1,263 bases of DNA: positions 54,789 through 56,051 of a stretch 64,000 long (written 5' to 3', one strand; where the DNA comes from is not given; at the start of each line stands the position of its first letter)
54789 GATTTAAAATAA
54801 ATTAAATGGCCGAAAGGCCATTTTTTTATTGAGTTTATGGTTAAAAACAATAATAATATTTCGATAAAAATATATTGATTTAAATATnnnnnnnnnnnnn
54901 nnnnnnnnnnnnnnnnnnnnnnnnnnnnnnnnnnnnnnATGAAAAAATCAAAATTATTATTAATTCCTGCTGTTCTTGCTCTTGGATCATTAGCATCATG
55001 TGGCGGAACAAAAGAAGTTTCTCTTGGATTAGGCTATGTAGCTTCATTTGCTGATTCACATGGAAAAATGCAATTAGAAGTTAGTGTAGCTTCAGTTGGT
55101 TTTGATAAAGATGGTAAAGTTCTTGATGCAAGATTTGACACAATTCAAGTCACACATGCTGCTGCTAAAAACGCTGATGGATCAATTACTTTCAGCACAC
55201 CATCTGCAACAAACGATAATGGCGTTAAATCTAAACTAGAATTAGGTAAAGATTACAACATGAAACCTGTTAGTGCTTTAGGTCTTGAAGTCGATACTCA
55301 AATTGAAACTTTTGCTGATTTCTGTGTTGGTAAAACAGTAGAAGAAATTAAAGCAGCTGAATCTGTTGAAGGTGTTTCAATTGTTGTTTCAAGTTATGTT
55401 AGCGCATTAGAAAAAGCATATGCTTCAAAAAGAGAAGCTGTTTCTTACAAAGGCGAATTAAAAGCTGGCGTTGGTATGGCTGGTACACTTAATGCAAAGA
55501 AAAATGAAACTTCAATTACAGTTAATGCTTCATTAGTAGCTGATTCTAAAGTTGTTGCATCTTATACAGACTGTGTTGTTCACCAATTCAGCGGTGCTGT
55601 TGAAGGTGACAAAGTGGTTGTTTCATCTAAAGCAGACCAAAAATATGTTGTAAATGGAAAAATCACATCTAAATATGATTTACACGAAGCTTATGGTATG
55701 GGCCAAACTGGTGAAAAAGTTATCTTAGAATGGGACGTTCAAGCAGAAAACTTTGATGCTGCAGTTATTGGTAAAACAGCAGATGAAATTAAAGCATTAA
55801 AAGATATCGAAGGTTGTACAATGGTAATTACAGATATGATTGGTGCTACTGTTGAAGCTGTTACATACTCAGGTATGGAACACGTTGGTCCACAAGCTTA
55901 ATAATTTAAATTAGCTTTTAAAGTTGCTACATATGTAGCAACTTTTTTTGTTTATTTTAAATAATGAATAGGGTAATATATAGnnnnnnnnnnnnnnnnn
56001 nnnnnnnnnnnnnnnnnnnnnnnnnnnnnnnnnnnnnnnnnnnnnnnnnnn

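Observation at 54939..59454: Two lipoprotein ApbE paralogs plus a NusG-II/Gx-transporter pair flanking a repeat lipoprotein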

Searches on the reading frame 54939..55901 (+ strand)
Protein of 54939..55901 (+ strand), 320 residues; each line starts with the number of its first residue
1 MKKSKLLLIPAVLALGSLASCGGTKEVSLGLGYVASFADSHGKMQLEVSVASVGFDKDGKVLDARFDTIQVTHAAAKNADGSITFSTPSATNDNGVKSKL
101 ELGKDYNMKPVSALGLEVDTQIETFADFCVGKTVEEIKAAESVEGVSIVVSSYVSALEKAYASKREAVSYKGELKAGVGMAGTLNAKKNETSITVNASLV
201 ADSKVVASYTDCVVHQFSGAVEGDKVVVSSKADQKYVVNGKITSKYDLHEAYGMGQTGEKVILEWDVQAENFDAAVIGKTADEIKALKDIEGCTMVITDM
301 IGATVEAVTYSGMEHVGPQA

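Call 3: search_protein_families(library=pfam, proteins=[window:54939-55901:+], max_evalue=0.1)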
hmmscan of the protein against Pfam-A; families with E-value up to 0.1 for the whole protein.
window:54939-55901:+ (320 aa): 1 family
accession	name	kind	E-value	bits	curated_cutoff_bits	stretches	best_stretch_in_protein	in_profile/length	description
PF24632.1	DUF7629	-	0.029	14.3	27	0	130-165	27-62/83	Domain of unknown function (DUF7629)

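Call 4: search_protein_families(library=ncbifam, proteins=[window:54939-55901:+], max_evalue=0.1)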
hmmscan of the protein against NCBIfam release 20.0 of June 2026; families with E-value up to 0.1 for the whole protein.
window:54939-55901:+ (320 aa): 1 family
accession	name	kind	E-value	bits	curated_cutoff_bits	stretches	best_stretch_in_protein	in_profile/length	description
NF006553.0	PRK09052.1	equivalog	0.00033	19.8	567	1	232-288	131-188/399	acetyl-CoA C-acyltransferase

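Call 7: find_homologous_proteins(query=window:54939-55901:+, max_evalue=0.001)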
Query window:54939-55901:+ (320 aa): 136 proteins with E <= 0.001 among 6600 candidates; the best 120 are listed.
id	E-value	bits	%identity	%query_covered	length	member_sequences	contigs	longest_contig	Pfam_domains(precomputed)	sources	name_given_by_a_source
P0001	1.2e-193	660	98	100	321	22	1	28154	-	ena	-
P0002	6.7e-172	589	89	100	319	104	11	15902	-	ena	-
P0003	2.0e-159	548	84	100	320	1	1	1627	-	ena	-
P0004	8.0e-139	480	75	100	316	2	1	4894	-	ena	-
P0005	1.2e-135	470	74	100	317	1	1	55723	-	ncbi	ncbi:MAG: hypothetical protein ACI311_00255 [Bacilli bacterium]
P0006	3.0e-85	304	56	97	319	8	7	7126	-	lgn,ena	-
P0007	4.7e-79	284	52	97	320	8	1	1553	-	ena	-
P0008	8.1e-79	283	53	93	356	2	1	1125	-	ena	-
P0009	2.9e-76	275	50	93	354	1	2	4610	-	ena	-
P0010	7.1e-75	270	52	93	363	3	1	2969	-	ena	-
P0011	7.2e-75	270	53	91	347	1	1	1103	-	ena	-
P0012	3.8e-62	228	41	100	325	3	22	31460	-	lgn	-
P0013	3.5e-61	225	41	100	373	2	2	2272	-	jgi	jgi:hypothetical protein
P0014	2.4e-57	213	56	67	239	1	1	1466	-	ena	-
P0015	2.3e-47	180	42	100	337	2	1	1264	-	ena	-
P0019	1.6e-42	164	40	100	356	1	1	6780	-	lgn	-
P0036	7.7e-21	93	33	91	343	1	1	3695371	-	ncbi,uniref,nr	ncbi:hypothetical protein HYG86_17890 [Alkalicella caledoniensis]|uniref:Uncharacterized protein n=1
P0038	1.2e-19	89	34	82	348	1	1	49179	-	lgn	-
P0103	6.6e-11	60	25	73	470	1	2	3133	PF04205.20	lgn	-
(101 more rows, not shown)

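Call 14: find_encoding_contigs(protein=P0036, flank=10000, max_places=3)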
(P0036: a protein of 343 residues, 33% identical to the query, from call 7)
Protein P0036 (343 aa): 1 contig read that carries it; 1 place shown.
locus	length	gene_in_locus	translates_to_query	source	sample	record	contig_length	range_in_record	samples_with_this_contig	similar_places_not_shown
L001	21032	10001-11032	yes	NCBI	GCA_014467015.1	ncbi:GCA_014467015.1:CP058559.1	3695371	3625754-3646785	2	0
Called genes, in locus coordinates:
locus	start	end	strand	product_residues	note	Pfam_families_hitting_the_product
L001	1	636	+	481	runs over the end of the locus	PF02463:SMC_N, PF13175:AAA_15, PF13476:AAA_23, PF13514:AAA_27 (faint)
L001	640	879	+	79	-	-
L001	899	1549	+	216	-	PF02463:SMC_N (weak)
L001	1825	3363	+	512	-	PF12072:RNase_Y_N, PF00013:KH_1 (weak), PF01966:HD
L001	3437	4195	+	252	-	PF00149:Metallophos, PF13277:YmdB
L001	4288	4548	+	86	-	PF04232:SpoVS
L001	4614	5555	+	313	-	PF01244:Peptidase_M19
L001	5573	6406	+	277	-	PF02811:PHP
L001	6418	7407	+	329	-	PF00392:GntR, PF27163:YmtS_Ross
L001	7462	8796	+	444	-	PF12229:PG_binding_4, PF04294:VanW, PF07501:G5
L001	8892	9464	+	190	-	PF06130:PTAC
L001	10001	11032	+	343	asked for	-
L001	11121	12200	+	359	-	PF02424:ApbE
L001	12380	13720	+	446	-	PF00919:UPF0004, PF04055:Radical_SAM, PF01938:TRAM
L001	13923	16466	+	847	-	PF01624:MutS_I, PF05188:MutS_II, PF05192:MutS_III, PF05190:MutS_IV, PF00488:MutS_V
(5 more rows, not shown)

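Call 15: find_encoding_contigs(protein=P0005, flank=10000, max_places=3)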
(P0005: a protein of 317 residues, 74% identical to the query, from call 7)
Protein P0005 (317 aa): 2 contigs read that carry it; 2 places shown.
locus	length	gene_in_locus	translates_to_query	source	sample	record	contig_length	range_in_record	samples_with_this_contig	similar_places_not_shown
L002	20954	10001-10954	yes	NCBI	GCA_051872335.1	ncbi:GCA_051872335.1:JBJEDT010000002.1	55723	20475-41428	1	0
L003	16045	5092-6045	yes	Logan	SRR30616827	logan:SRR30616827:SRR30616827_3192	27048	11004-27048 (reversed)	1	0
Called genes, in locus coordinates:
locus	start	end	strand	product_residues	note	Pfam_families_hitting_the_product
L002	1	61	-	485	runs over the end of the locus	PF00662:Proton_antipo_N (weak), PF00361:Proton_antipo_M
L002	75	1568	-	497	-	PF00361:Proton_antipo_M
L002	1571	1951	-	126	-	PF00420:Oxidored_q2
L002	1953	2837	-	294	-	PF20501:MbhE, PF04039:MnhB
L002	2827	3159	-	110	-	PF13244:MbhD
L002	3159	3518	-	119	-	PF03334:PhaG_MnhG_YufB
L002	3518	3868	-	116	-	PF04066:MrpF_PhaF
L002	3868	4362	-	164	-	PF01899:MNHE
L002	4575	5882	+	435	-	PF13375:RnfC_N, PF01512:Complex1_51K, PF10531:SLBB, PF12838:Fer4_7 (faint), PF12797:Fer4_2 (faint), PF13237:Fer4_10 (faint), PF13534:Fer4_17 (faint)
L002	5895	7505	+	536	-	PF03116:NQR2_RnfD_RnfE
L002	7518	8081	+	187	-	-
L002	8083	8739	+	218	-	PF02508:Rnf-Nqr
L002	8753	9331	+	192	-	PF02508:Rnf-Nqr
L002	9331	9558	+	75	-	-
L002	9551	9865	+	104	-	PF04060:FeS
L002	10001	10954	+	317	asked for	-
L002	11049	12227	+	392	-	PF02424:ApbE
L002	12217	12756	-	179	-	PF07456:Hpre_diP_synt_I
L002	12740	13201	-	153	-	PF07009:NusG_II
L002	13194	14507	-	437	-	PF02424:ApbE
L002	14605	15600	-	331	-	PF00356:LacI, PF13407:Peripla_BP_4, PF00532:Peripla_BP_1, PF13377:Peripla_BP_3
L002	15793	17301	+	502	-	PF02446:Glyco_hydro_77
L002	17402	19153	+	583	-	PF00664:ABC_membrane, PF00005:ABC_tran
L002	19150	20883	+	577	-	PF00664:ABC_membrane, PF00005:ABC_tran, PF02463:SMC_N (faint)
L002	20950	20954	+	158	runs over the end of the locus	PF03449:GreA_GreB_N, PF01272:GreA_GreB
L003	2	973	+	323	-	?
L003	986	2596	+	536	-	PF03116:NQR2_RnfD_RnfE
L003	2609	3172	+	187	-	-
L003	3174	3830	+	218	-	PF02508:Rnf-Nqr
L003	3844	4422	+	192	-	PF02508:Rnf-Nqr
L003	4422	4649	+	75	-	-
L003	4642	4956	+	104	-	PF04060:FeS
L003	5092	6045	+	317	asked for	-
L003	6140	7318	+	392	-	PF02424:ApbE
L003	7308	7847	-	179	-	PF07456:Hpre_diP_synt_I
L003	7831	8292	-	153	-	PF07009:NusG_II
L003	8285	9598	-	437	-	PF02424:ApbE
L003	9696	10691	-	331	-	PF00356:LacI, PF13407:Peripla_BP_4, PF00532:Peripla_BP_1, PF13377:Peripla_BP_3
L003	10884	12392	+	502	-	PF02446:Glyco_hydro_77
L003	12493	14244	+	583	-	PF00664:ABC_membrane, PF00005:ABC_tran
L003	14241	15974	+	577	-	PF00664:ABC_membrane, PF00005:ABC_tran, PF02463:SMC_N (faint)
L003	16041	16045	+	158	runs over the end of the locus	PF03449:GreA_GreB_N, PF01272:GreA_GreB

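Call 18: find_related_loci(query=A2, collection=genome_contigs, flank=8000)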
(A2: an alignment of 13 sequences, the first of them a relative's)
Query A2 (343 aa) in genome_contigs; peptide patterns used: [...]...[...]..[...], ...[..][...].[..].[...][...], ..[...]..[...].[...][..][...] (x = any residue, [..] = any of these).
600 stretches matched a pattern (row limit reached: there are more); 458 encode a relative of the query (tblastn E <= 1e-3); the best 80 are kept; 80 distinct loci.
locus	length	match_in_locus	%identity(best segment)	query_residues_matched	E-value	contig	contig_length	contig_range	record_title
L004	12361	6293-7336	53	1-332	2e-113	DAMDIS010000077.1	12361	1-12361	MAG TPA_asm: Proteiniclasticum sp. isolate CTOTU50505 NODE_366_length_12361_cov_2.421420, whole genome shotgun sequence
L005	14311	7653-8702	50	1-332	1e-103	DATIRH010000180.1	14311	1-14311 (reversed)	MAG TPA_asm: Proteiniclasticum sp. isolate SMAG_U15898 k141_698442, whole genome shotgun sequence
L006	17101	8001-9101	53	1-341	2e-102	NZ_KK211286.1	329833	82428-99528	Alkaliphilus transvaalensis ATCC 700919 T335DRAFT_scaffold00004.4, whole genome shotgun sequence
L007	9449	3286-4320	50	1-332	4e-100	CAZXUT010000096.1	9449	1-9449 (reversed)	MAG TPA_asm: uncultured Proteiniclasticum sp. isolate binchicken_co168_287 genome assembly, contig: NODE_11934_length_94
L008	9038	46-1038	48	1-338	4e-98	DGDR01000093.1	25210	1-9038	MAG TPA_asm: Clostridium sp. UBA3947 UBA3947_contig_15649, whole genome shotgun sequence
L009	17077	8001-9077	48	1-343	2e-97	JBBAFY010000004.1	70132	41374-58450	MAG: Tissierellales bacterium isolate SO_2017_LW2_59 scaffold_883_c1_LW138R_2017, whole genome shotgun sequence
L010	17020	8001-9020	47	1-338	4e-97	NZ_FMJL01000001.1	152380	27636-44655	Clostridium sp. N3C, whole genome shotgun sequence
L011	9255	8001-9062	50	1-332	1e-96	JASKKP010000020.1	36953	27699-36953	MAG: Bacillota bacterium isolate DJKA57_NP-J24_bin.10 scaffold_65, whole genome shotgun sequence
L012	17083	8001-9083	49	1-341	4e-96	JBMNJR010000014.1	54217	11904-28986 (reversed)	MAG: bacterium isolate SBF912LR0HQ0128 contig_74, whole genome shotgun sequence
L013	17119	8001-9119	50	1-343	6e-96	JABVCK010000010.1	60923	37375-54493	MAG: Bacillota bacterium isolate Ch29 Scaffold21, whole genome shotgun sequence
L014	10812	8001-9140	45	1-343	2e-95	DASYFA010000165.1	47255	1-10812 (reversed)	MAG TPA_asm: Paenibacillus sp. isolate SMAG_U5001 k141_4814107, whole genome shotgun sequence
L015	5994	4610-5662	48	1-343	9e-95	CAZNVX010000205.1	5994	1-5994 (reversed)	MAG TPA_asm: uncultured Christensenellaceae bacterium isolate SRP241326_co1_47 genome assembly, contig: NODE_15852_lengt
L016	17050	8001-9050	51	19-343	4e-94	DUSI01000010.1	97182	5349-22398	MAG TPA_asm: Candidatus Fermentithermobacillaceae bacterium isolate AS04akNAM_117 6663_AS04, whole genome shotgun sequen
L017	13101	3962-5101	44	1-343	1e-93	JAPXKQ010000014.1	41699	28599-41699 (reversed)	MAG: Tissierellaceae bacterium isolate binned_ad_5.115 NODE_883_length_41699_cov_3.386919, whole genome shotgun sequence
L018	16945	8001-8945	55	41-343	3e-100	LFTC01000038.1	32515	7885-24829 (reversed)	MAG: Clostridiales bacterium DTU083 scaffold3310, whole genome shotgun sequence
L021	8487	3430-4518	50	1-340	1e-91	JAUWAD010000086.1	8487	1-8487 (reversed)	MAG: Bacillota bacterium isolate CSMAG_1285 CSMAG_1285_k141_956069_length_8487_cov_16.9578, whole genome shotgun sequenc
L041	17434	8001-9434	48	36-341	6e-84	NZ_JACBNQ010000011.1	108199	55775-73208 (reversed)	Sedimentibacter hydroxybenzoicus DSM 7310 contig11, whole genome shotgun sequence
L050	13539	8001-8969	49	1-343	2e-81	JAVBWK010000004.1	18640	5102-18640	MAG: Erysipelotrichaceae bacterium isolate ZNE14_Bin74 all_Scaff002052, whole genome shotgun sequence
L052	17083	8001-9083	39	1-343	2e-80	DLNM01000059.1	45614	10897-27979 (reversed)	MAG TPA_asm: Firmicutes bacterium UBA7510 UBA7510_contig_563, whole genome shotgun sequence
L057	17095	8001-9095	40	1-343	6e-77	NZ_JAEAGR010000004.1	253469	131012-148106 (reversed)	Mobilitalea sibirica strain DSM 26468 seq4, whole genome shotgun sequence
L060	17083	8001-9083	41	1-343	2e-75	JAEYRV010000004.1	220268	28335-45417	MAG: Bacillota bacterium isolate OH_CBB_73 k127_1309116, whole genome shotgun sequence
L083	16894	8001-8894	54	35-340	3e-96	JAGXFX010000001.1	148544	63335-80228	MAG: Soehngenia sp. isolate LH_M25 k141_14725, whole genome shotgun sequence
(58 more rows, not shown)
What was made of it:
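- Tried and rejected: A 13-sequence Clostridial subset worked (call 18), so the 80 loci are biased towards Clostridia-type members.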

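Call 19: predict_structure(alignment_id=A1)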
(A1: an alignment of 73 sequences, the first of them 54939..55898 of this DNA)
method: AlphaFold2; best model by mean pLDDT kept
length: 320 residues; sequences in the alignment: 73
mean_pLDDT: 93.4   pTM: 0.90
mean pLDDT of the five models: 93.4, 93.2, 93.2, 92.9, 92.9
residues with pLDDT >= 90: 284; 70-90: 14; 50-70: 11; < 50: 11
segments of 3 or more residues with pLDDT < 50: 1-8
pLDDT, mean of each block of 10 residues (from residue 1): 47 52 90 97 96 98 98 97 97 98 96 96 98 98 97 98 98 97 97 99 98 98 95 96 98 86 95 98 98 96 98 87
secondary structure, 60 per line:
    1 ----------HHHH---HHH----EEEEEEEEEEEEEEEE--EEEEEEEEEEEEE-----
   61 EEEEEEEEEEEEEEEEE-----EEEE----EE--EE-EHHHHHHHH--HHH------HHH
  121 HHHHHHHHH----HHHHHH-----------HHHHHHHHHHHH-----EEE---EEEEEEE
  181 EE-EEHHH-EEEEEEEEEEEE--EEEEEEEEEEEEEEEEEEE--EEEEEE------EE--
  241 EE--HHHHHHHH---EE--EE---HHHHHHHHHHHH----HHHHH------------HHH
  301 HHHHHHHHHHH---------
elements in order: H11-14 E25-40 E43-55 E61-77 E83-86 H99-106 H118-129 H134-139 H151-162 E168-170 E174-182 E190-201 E204-222 E225-230 H245-252 H265-276 H281-285 H298-311
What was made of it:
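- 54939..55901 (+): Two-domain FMN-bind2-type, PplA-like lipoprotein of 320 aa. Predicted FMN attachment sites are S147 (codon 55377-55379, ESVEGVS) and T294 (codon 55818-55820, KDIEGCT). AF2 pLDDT 93.4 (call 19).
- Closest known: FMN-bind2 domain proteins. Same: A confident two-domain AF2 model (call 19).
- The AF2 model has pLDDT 93.4 and pTM 0.90 (call 19).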

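Call 24: fold_search(model_id=the predicted structure, library=pdb)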
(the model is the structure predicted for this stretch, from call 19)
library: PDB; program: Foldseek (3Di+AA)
matches with E <= 10: 1292; with E <= 0.001: 1
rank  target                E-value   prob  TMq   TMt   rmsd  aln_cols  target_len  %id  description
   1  4dni                  2.2e-04  0.28  0.10  0.11  21.2       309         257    8  Structure of Editosome protein (released 2012-12-26)
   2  7x86_C                2.3e-02  0.18  0.13  0.19  12.8       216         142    8  The crystal structure of PloI4-F124L in complex with endo-4+2 adduct (released 2023-02-08)
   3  7x81_B                2.6e-02  0.20  0.13  0.20  13.1       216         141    9  The crystal structure of PloI4-C16M/D46A/I137V in complex with exo-2+2 adduct (released 2023-02-08)
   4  7x7z_B                2.6e-02  0.10  0.09  0.16  15.9       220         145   11  The crystal structure of 2+2/4+2 cyclase PloI4 (released 2023-02-08)
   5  6ntr_C                2.6e-02  0.04  0.10  0.12  23.9       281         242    9  Crystal Structure of Beta-barrel-like Protein of Domain of Unknown Function DUF1849 from Brucella abortus (released 2019-02-13)
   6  4d65_A                2.9e-02  0.08  0.12  0.11  20.6       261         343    8  Structure of porin Omp-Pst2 from P. stuartii; the asymmetric unit contains a dimer of trimers. (released 2016-03-09)
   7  6baq_G                3.2e-02  0.51  0.12  0.19  12.7       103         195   21  Mus musculus BPIFA1 (released 2018-05-09)
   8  5i7k_B                3.4e-02  0.33  0.11  0.16  11.8       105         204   17  Crystal Structure of Human SPLUNC1 Dolphin Mutant D1 (G58A, S61A, G62E, G63D, G66D, I67T) (released 2016-05-18)
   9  7ung_U                3.6e-02  0.06  0.09  0.06  36.9       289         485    9  48-nm repeat of the human respiratory doublet microtubule (released 2022-10-05)
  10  7x81_A                3.8e-02  0.20  0.13  0.21  13.2       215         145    9  The crystal structure of PloI4-C16M/D46A/I137V in complex with exo-2+2 adduct (released 2023-02-08)
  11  7x86_B                3.8e-02  0.12  0.10  0.18  14.8       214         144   12  The crystal structure of PloI4-F124L in complex with endo-4+2 adduct (released 2023-02-08)
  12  7x86_A                3.8e-02  0.11  0.10  0.17  15.2       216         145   11  The crystal structure of PloI4-F124L in complex with endo-4+2 adduct (released 2023-02-08)
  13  8otz_Y                3.8e-02  0.06  0.10  0.07  37.5       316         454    9  48-nm repeat of the native axonemal doublet microtubule from bovine sperm (released 2023-11-22)
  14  7x80_A                4.0e-02  0.12  0.12  0.18  14.2       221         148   10  The crystal structure of PloI4-C16M/D46A/I137V (released 2023-02-08)
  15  6baq_E                4.3e-02  0.44  0.12  0.19  12.7       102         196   22  Mus musculus BPIFA1 (released 2018-05-09)
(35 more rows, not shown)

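Call 36: search_solved_structures(query=A1, max_evalue=10, show_alignments=3)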
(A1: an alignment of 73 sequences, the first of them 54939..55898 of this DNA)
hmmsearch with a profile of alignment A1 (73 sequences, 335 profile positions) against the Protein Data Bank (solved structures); distinct sequences matched with E-value up to 10: 3.
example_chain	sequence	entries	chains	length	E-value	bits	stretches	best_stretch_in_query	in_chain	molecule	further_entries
2kzx_A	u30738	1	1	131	1.4e-08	37.6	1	263-334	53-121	Uncharacterized protein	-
1wfz_A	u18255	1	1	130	0.56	12.6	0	132-169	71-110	nitrogen fixation cluster-like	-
6nzu_D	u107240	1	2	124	0.83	12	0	132-150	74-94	Iron-sulfur cluster assembly enzyme ISCU, mitochondrial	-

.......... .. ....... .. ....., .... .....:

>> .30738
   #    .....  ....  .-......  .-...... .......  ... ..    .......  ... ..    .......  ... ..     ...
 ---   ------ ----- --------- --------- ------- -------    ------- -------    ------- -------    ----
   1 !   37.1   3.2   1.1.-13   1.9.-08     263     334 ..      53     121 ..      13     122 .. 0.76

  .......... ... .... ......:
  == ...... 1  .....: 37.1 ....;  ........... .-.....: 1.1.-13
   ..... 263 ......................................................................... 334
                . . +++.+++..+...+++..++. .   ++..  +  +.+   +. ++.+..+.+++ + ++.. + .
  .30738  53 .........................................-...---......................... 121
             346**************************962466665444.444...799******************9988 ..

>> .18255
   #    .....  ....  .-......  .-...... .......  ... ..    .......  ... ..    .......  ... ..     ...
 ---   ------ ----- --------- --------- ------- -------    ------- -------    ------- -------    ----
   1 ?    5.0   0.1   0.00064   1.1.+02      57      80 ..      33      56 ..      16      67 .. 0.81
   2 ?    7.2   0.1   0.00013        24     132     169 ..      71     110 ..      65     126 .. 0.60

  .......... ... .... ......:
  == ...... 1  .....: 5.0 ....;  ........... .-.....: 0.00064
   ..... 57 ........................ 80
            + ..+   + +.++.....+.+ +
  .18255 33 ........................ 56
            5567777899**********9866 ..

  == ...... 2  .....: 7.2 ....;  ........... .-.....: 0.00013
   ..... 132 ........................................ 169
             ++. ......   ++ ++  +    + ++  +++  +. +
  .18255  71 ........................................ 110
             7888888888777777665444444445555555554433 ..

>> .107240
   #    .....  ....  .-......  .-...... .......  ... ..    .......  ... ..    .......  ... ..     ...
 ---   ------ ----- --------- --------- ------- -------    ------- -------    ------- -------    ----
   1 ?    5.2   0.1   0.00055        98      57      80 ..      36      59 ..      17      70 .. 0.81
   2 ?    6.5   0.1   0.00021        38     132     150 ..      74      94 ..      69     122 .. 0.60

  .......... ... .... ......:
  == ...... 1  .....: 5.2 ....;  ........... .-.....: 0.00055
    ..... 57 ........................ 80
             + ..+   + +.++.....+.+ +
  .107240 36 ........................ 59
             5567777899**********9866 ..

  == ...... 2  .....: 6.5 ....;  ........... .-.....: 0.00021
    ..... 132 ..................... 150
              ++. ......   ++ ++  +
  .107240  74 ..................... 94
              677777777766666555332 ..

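Call 37: search_protein_families(library=pfam, proteins=[P0103, P0036, P0019, P0038, P0013], max_evalue=10)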
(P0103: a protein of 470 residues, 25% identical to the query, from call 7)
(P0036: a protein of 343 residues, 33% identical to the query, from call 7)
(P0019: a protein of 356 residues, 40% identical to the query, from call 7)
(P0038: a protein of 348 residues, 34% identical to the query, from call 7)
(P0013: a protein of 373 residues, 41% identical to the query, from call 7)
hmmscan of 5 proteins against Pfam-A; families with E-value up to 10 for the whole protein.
P0103 (470 aa): 1 family
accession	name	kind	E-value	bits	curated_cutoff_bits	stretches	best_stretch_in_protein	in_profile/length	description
PF04205.19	FMN_bind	-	7.7e-14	52.6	22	1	53-125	1-77/77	FMN-binding domain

P0036 (343 aa): 3 families
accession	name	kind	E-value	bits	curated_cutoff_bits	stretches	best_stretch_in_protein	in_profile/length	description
PF24496.1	DUF7588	-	0.05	13.9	27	1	120-140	24-44/65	Domain of unknown function (DUF7588)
PF11607.14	DUF3247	-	0.064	14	25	1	134-188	13-65/92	Protein of unknown function (DUF3247)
PF06189.17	5-nucleotidase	-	0.27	10.4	28.2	1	213-270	127-182/302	5'-nucleotidase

P0019 (356 aa): 1 family
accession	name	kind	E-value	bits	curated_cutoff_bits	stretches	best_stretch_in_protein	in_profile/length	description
PF04205.19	FMN_bind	-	1.6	9.9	22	1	326-344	58-76/77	FMN-binding domain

P0038 (348 aa): 2 families
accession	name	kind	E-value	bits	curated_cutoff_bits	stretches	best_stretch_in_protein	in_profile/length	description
PF06189.17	5-nucleotidase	-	0.012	14.8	28.2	2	226-274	137-182/302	5'-nucleotidase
PF00541.23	Adeno_knob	-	0.17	11.9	25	1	220-287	34-96/182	Adenoviral fibre protein (knob domain)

P0013 (373 aa): 1 family
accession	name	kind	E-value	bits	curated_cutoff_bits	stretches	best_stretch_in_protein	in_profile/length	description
PF13627.12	LptM_cons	-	0.43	10.9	27.3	1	10-25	3-18/23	LPS-assembly lipoprotein LptM, conserved region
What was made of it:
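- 54939..55901 (+): Family profile matches 2KZX, an FMN_bind protein, at E=1.4e-8, with the family's conserved Thr aligned on the SGAT Thr (calls 36, 37).
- On FMN_bind (PF04205): The same holds for homologs P0036, P0038 and P0013; P0019 scores E=1.6 (call 37). The family profile matches 2KZX at E=1.4e-8 (call 36), and that fragment is FMN_bind at E=1.6e-5 (call 37).
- The family's conserved Thr aligns on the Thr of DAISGAT (call 36), and that fragment is Pfam FMN_bind (call 37).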
